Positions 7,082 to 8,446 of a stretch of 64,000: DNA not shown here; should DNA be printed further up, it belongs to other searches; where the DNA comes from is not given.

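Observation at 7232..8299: Archaeal RelA/SpoT-synthetase-fold protein with CapRel-like single-chain architecture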

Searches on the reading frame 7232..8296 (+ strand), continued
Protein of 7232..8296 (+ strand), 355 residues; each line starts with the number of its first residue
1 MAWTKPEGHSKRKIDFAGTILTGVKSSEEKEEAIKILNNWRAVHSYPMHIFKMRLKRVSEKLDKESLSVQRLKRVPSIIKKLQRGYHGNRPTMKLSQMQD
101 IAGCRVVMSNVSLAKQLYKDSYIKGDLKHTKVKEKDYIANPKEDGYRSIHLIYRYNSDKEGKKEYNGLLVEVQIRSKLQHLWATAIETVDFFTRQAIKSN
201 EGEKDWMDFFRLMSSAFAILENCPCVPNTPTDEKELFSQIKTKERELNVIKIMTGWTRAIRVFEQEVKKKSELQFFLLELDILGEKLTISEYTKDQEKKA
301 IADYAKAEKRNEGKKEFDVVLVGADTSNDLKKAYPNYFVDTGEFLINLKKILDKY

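Call 15: find_encoding_contigs(protein=P0001, flank=10000, max_places=6)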
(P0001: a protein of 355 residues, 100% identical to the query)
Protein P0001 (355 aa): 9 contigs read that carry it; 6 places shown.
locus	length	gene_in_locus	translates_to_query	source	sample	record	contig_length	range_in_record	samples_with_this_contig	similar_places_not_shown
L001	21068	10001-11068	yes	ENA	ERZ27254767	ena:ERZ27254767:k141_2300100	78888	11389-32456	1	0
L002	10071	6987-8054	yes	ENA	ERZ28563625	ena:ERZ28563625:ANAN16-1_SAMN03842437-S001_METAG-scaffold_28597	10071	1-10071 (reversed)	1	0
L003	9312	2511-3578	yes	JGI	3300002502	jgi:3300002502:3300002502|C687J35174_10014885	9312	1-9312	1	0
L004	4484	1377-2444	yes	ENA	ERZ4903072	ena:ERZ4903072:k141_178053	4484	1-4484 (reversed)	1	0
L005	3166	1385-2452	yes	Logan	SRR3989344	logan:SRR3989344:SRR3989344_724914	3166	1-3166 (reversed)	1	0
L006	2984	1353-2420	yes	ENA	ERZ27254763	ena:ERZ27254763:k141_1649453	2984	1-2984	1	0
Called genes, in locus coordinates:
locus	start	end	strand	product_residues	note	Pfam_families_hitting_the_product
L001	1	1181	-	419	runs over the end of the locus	PF00675:Peptidase_M16, PF05193:Peptidase_M16_C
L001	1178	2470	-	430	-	PF00675:Peptidase_M16, PF05193:Peptidase_M16_C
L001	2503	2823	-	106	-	-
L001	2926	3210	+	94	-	-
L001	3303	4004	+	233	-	PF01872:RibD_C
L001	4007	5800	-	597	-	PF06202:GDE_C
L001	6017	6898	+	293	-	-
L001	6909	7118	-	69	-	PF00125:Histone (weak), PF00808:CBFD_NFYB_HMF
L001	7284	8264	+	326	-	-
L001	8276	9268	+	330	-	-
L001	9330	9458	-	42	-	-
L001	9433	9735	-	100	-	-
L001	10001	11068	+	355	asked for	PF04607:RelA_SpoT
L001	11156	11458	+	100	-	-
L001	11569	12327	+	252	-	-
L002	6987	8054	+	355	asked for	PF04607:RelA_SpoT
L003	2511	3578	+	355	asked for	PF04607:RelA_SpoT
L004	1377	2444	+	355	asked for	PF04607:RelA_SpoT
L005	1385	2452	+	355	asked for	PF04607:RelA_SpoT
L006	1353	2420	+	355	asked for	PF04607:RelA_SpoT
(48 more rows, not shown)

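Call 18: find_encoding_contigs(protein=P0059, flank=8000, max_places=2)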
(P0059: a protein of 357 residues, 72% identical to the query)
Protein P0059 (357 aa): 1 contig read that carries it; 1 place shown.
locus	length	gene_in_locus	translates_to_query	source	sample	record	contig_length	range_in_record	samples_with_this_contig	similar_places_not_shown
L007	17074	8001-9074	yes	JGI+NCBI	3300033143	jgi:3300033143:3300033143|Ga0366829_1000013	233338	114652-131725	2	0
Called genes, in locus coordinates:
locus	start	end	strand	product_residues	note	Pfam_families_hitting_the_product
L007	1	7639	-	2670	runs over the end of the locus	PF05658:YadA_head (faint)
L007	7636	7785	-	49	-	-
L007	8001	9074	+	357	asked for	PF04607:RelA_SpoT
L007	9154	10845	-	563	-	-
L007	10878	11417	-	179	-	-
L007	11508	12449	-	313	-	-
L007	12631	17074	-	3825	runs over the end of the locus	PF13385:Laminin_G_3, PF13385:Laminin_G_3, PF13385:Laminin_G_3, PF13415:Beta-prop_FBX42, PF24681:Kelch_KLHDC2_KLHL20_DRC7, PF24981:Beta-prop_ATRN-LZTR1, PF13415:Beta-prop_FBX42, PF24681:Kelch_KLHDC2_KLHL20_DRC7, +11 more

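Call 19: find_encoding_contigs(protein=P0099, flank=8000, max_places=2)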
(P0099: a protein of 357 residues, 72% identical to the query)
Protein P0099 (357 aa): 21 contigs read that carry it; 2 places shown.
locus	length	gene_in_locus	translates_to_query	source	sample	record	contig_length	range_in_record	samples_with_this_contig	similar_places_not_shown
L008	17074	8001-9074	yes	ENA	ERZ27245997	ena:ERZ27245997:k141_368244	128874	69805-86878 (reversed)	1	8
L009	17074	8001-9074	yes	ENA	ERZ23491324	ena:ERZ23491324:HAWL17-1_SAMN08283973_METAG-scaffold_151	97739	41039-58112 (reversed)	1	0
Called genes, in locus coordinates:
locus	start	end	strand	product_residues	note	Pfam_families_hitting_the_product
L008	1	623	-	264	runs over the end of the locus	PF01978:TrmB, PF11495:TrmB_EBD_N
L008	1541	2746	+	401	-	PF13191:AAA_16 (faint), PF00004:AAA (weak), PF13401:AAA_22, PF22606:Cdc6-ORC-like_ATPase_lid (weak), PF22703:Cdc6_lid, PF09079:WHD_Cdc6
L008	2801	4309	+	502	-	PF00149:Metallophos, PF04042:DNA_pol_E_B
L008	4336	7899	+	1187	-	PF03833:PolC_DP2_N, PF24844:PolC_DP2_central, PF24846:PolC_DP2_cat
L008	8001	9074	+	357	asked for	PF04607:RelA_SpoT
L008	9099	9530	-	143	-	PF01873:eIF-5_eIF-2B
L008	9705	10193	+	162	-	-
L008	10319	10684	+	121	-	-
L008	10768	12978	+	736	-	PF00270:DEAD, PF04851:ResIII, PF18766:SWI2_SNF2 (weak), PF21210:RNA_helicase_helical, PF00271:Helicase_C, PF22590:Cas3-like_C_2 (weak), PF02732:ERCC4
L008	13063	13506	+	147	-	-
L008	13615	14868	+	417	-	-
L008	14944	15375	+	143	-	-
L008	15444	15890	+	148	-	-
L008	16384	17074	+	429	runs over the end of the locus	PF01751:Toprim, PF13662:Toprim_4, PF13155:Toprim_2 (weak)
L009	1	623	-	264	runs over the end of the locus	PF01978:TrmB, PF11495:TrmB_EBD_N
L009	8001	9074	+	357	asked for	PF04607:RelA_SpoT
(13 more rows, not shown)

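Call 20: find_encoding_contigs(protein=P0057, flank=8000, max_places=2)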
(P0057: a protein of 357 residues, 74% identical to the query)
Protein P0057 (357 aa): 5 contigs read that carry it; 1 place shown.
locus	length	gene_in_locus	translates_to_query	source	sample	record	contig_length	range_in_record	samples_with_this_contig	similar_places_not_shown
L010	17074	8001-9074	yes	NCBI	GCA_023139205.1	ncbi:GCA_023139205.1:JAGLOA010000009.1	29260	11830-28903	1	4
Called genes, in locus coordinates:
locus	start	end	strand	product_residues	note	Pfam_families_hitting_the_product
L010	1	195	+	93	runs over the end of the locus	-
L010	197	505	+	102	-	PF00428:Ribosomal_60s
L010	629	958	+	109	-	-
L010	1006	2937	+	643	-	PF04851:ResIII, PF13307:Helicase_C_2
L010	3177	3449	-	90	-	-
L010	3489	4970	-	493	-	PF02885:Glycos_trans_3N, PF00591:Glycos_transf_3, PF07831:PYNP_C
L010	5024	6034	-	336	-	PF01594:AI-2E_transport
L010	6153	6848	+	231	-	-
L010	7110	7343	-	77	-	-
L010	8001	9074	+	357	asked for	PF04607:RelA_SpoT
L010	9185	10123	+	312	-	PF00297:Ribosomal_L3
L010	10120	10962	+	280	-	PF00573:Ribosomal_L4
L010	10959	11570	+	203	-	PF00929:RNase_T, PF16473:Rv2179c-like (weak)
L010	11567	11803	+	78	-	PF00276:Ribosomal_L23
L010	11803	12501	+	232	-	PF03947:Ribosomal_L2_C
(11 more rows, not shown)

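Call 21: find_encoding_contigs(protein=P0016, flank=8000, max_places=2)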
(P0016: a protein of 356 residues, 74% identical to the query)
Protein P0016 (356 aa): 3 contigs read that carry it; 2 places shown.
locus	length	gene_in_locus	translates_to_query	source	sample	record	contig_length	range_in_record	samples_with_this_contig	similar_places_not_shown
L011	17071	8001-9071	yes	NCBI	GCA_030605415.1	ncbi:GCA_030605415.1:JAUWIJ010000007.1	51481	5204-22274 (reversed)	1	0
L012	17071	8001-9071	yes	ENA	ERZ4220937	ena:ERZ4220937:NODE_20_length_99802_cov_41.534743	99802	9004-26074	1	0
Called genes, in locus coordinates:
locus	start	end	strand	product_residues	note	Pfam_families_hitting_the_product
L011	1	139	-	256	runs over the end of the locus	PF00215:OMPdecase (weak)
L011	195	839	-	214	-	PF00254:FKBP_C, PF22199:FKBP26_IF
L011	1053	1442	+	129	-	PF21485:IF5A-like_N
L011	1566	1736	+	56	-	-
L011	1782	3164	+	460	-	PF02163:Peptidase_M50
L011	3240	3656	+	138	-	-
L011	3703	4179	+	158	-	-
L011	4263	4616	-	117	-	-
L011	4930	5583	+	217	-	PF00687:Ribosomal_L1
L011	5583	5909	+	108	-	-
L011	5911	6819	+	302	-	PF00466:Ribosomal_L10, PF17777:RL10P_insert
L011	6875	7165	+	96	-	PF00428:Ribosomal_60s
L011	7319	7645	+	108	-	-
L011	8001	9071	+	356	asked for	PF04607:RelA_SpoT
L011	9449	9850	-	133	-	-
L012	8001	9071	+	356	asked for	PF04607:RelA_SpoT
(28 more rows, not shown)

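Call 22: find_encoding_contigs(protein=P0091, flank=8000, max_places=2)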
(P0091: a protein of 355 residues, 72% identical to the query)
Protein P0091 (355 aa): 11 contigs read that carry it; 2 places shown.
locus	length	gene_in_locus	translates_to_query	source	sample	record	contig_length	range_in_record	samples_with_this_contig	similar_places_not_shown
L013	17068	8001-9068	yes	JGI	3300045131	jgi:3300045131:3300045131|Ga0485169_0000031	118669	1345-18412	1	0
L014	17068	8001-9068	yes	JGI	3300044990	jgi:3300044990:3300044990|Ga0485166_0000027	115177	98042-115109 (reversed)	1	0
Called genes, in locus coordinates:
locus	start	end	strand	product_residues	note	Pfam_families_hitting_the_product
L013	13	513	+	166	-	-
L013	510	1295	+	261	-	-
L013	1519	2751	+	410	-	PF00589:Phage_integrase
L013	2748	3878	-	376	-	PF01428:zf-AN1, PF00188:CAP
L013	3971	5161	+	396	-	PF10754:DUF2569 (faint)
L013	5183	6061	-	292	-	-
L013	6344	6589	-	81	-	-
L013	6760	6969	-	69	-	-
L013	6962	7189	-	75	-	-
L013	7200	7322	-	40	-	-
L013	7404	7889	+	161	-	-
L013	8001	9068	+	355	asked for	PF04607:RelA_SpoT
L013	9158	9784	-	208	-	-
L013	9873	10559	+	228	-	-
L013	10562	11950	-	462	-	PF00753:Lactamase_B, PF23023:Anti-Pycsar_Apyc1 (faint), PF16661:Lactamase_B_6, PF10996:Beta-Casp, PF07521:RMMBL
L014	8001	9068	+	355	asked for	PF04607:RelA_SpoT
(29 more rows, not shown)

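Call 23: find_encoding_contigs(protein=P0095, flank=8000, max_places=2)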
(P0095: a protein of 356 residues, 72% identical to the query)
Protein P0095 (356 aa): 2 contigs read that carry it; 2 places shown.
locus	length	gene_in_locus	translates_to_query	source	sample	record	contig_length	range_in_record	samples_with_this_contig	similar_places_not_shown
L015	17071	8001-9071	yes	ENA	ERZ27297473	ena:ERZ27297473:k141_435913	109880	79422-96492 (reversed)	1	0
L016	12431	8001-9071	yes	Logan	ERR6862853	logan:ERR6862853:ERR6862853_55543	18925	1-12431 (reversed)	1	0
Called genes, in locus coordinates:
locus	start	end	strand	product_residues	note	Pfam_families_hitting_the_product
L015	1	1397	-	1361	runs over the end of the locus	-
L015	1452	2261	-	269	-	-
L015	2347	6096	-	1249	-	-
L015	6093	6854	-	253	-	-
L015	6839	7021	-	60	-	PF01399:PCI (weak)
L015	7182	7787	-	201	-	PF02457:DAC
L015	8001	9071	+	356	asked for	PF04607:RelA_SpoT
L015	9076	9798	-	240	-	PF00705:PCNA_N, PF02144:Rad1 (faint), PF02747:PCNA_C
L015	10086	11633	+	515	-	PF01896:DNA_primase_S (faint)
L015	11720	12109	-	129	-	PF01850:PIN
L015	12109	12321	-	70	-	PF02697:VAPB_antitox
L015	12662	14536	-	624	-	PF02934:GatB_N, PF02938:GAD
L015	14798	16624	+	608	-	-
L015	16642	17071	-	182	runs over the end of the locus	PF01936:NYN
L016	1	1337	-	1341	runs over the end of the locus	-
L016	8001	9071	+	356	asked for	PF04607:RelA_SpoT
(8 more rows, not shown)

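Call 36: predict_structure(alignment_id=A1)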
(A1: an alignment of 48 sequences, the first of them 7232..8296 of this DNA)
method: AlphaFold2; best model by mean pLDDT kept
length: 355 residues; sequences in the alignment: 48
mean_pLDDT: 81.5   pTM: 0.75
mean pLDDT of the five models: 81.5, 80.0, 79.7, 79.5, 78.7
residues with pLDDT >= 90: 105; 70-90: 187; 50-70: 60; < 50: 3
segments of 3 or more residues with pLDDT < 50: none
pLDDT, mean of each block of 10 residues (from residue 1): 74 91 84 89 86 90 88 76 76 84 87 94 81 93 90 90 88 92 79 54 76 93 92 93 88 73 67 74 69 83 82 69 63 59 87 82
secondary structure, 60 per line:
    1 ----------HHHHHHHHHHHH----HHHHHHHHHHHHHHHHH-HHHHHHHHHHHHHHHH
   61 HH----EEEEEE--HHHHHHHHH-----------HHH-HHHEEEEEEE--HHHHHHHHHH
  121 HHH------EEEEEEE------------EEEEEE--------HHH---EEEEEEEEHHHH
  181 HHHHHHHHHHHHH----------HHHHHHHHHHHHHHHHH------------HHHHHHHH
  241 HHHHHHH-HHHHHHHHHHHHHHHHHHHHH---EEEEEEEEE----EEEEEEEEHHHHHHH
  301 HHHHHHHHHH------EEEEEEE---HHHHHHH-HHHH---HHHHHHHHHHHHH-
elements in order: H11-22 H27-43 H45-62 E67-72 H75-83 E102-108 H111-123 E130-136 E149-154 E169-176 H177-193 H204-220 H233-247 H249-269 E273-281 E286-293 H294-310 E317-323 H327-333 H335-338 H342-354

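Call 37: search_protein_representatives(protein=window:7232-8296:+)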
Query: 355 residues. Proteins with E-value up to 0.001 (for the whole library): 5320; up to 1e-10: 2887; up to 1e-30: 1426. The best 150 are listed.
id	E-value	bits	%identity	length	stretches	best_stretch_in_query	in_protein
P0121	4.8e-108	377.7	51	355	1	1-355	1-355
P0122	5.8e-106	370.8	57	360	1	1-352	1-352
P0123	1.4e-103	363.0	63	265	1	9-265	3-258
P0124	2.1e-100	352.6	50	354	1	3-355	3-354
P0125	4.4e-95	335.1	52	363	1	8-351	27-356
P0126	2.8e-88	312.7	55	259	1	98-352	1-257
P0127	1.6e-87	310.3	47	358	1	1-355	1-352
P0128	4.9e-87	308.6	46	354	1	3-355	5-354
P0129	3.0e-86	306.0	46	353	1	1-354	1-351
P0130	7.7e-85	301.4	47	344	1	6-352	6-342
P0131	5.8e-82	292.0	45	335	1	10-352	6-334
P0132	8.7e-82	291.4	49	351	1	3-354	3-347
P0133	6.7e-81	288.5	44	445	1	2-346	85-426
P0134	1.5e-80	287.3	45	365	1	1-351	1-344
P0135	7.2e-80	285.1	44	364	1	2-350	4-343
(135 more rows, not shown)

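Call 39: list_cluster_members(proteins=[P0121, P0122, P0124, P0125, P0127, P0128, P0129, P0130, P0132, P0134])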
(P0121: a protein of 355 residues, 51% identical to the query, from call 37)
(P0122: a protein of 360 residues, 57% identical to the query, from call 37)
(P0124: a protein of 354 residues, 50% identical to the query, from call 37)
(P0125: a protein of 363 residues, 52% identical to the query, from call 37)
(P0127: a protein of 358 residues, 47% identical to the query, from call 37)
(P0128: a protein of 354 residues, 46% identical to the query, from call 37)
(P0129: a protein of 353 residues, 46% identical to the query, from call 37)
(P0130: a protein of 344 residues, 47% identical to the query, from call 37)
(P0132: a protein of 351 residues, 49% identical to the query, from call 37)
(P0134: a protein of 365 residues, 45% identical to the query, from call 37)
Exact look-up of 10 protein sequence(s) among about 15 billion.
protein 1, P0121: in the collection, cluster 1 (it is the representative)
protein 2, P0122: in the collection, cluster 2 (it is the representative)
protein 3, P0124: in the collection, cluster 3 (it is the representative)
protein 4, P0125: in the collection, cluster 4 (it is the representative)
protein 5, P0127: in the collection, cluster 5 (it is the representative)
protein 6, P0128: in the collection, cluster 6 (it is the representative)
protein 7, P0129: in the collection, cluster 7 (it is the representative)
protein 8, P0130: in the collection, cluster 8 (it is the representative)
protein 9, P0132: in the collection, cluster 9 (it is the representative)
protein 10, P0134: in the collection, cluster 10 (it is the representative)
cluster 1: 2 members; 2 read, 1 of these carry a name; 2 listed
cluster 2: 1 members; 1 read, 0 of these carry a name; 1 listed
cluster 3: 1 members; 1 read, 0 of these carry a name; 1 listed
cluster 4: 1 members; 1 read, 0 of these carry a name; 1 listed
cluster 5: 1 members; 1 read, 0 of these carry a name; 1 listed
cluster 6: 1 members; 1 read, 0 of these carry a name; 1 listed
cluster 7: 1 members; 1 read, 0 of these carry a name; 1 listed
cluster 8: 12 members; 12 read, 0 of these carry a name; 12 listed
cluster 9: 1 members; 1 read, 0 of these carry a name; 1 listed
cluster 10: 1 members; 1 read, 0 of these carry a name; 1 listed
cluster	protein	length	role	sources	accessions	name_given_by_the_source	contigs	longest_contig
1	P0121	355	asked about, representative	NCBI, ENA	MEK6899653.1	MAG: RelA/SpoT domain-containing protein [Nanoarchaeota archaeon]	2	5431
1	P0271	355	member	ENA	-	-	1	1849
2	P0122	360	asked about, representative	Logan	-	-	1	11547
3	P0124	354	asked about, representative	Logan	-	-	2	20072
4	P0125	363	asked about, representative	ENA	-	-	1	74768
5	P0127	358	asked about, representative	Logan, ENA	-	-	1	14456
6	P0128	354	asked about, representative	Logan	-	-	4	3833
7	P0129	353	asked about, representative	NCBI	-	-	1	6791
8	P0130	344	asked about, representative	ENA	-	-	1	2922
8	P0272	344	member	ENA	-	-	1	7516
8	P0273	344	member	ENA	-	-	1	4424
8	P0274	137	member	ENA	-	-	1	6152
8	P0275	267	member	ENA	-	-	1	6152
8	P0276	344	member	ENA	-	-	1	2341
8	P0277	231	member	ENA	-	-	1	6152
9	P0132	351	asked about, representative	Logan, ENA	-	-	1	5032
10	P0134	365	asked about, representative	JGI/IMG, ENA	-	-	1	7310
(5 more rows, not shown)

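Call 40: find_related_loci(query=A1, collection=genome_contigs, flank=6000)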
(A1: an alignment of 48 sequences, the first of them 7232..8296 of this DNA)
Query A1 (355 aa) in genome_contigs; peptide patterns used: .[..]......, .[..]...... (x = any residue, [..] = any of these).
190 stretches matched a pattern; 171 encode a relative of the query (tblastn E <= 1e-3); the best 80 are kept; 80 distinct loci.
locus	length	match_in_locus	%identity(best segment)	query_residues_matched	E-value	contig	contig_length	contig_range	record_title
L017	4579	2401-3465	77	1-354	0e+0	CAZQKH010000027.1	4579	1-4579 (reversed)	MAG TPA_asm: Candidatus Woesearchaeota archaeon isolate SRP191223_co2_5 genome assembly, contig: NODE_23663_length_4579_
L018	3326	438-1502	77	1-354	0e+0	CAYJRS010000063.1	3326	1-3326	MAG TPA_asm: Candidatus Woesearchaeota archaeon isolate ERP125453_co1_447 genome assembly, contig: NODE_41601_length_332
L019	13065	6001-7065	77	1-354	0e+0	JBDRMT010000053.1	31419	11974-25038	MAG: archaeon isolate MEGAHIT-group-1.845 k141_3861778, whole genome shotgun sequence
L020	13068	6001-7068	76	1-354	0e+0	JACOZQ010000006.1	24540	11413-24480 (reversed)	MAG: Candidatus Woesearchaeota archaeon isolate NC_groundwater_209_Ag_S-0.1um_32_61 S4_GD2017_2_S1_scaffold_1255, whole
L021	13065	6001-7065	74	1-354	0e+0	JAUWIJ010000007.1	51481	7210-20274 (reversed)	MAG: archaeon isolate CSMAG_2291 CSMAG_2291_k127_4866639_length_51481_cov_54.7130, whole genome shotgun sequence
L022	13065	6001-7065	75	1-354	0e+0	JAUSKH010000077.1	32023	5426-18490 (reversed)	MAG: Nanoarchaeota archaeon isolate E14_metabat.bin.43 E14_k141_1341389, whole genome shotgun sequence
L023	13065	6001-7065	74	1-354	0e+0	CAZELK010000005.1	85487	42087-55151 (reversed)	MAG TPA_asm: Candidatus Woesearchaeota archaeon isolate binchicken_co251_306 genome assembly, contig: NODE_408_length_85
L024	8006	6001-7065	74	1-354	0e+0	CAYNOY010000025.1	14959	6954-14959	MAG TPA_asm: Candidatus Woesearchaeota archaeon isolate SRP104257_co1_44 genome assembly, contig: NODE_2586_length_14959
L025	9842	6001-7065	74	1-354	0e+0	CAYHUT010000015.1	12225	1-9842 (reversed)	MAG TPA_asm: Candidatus Woesearchaeota archaeon isolate ERP119705_co15_514 genome assembly, contig: NODE_6015_length_122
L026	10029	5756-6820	74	1-354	2e-180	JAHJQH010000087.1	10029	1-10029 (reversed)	MAG: Nanoarchaeota archaeon isolate OS_PC_MetaG.mb.102 OS_PC_MetaG.mb.102_k141_602836, whole genome shotgun sequence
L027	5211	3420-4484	72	1-354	0e+0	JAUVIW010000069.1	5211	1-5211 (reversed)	MAG: archaeon isolate CSMAG_438 CSMAG_438_k127_1641925_length_5211_cov_28.0000, whole genome shotgun sequence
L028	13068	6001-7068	74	1-354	3e-179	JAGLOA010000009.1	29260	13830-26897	MAG: Candidatus Pacearchaeota archaeon isolate RS_7_11 ROV157_7.bin.11.fa_9, whole genome shotgun sequence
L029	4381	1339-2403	73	1-354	0e+0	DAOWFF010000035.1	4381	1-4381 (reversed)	MAG TPA_asm: archaeon isolate CSMAG_1958 CSMAG_1958_k141_1943320_length_4381_cov_9.0000, whole genome shotgun sequence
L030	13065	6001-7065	73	1-354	1e-178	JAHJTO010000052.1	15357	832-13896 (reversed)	MAG: Nanoarchaeota archaeon isolate OS_PC_MetaG.mb.56 OS_PC_MetaG.mb.56_k141_492902, whole genome shotgun sequence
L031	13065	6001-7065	72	1-355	3e-174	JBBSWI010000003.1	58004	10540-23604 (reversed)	MAG: Nanoarchaeota archaeon isolate H43-bin028_1 H43_bin028_1_000000000003, whole genome shotgun sequence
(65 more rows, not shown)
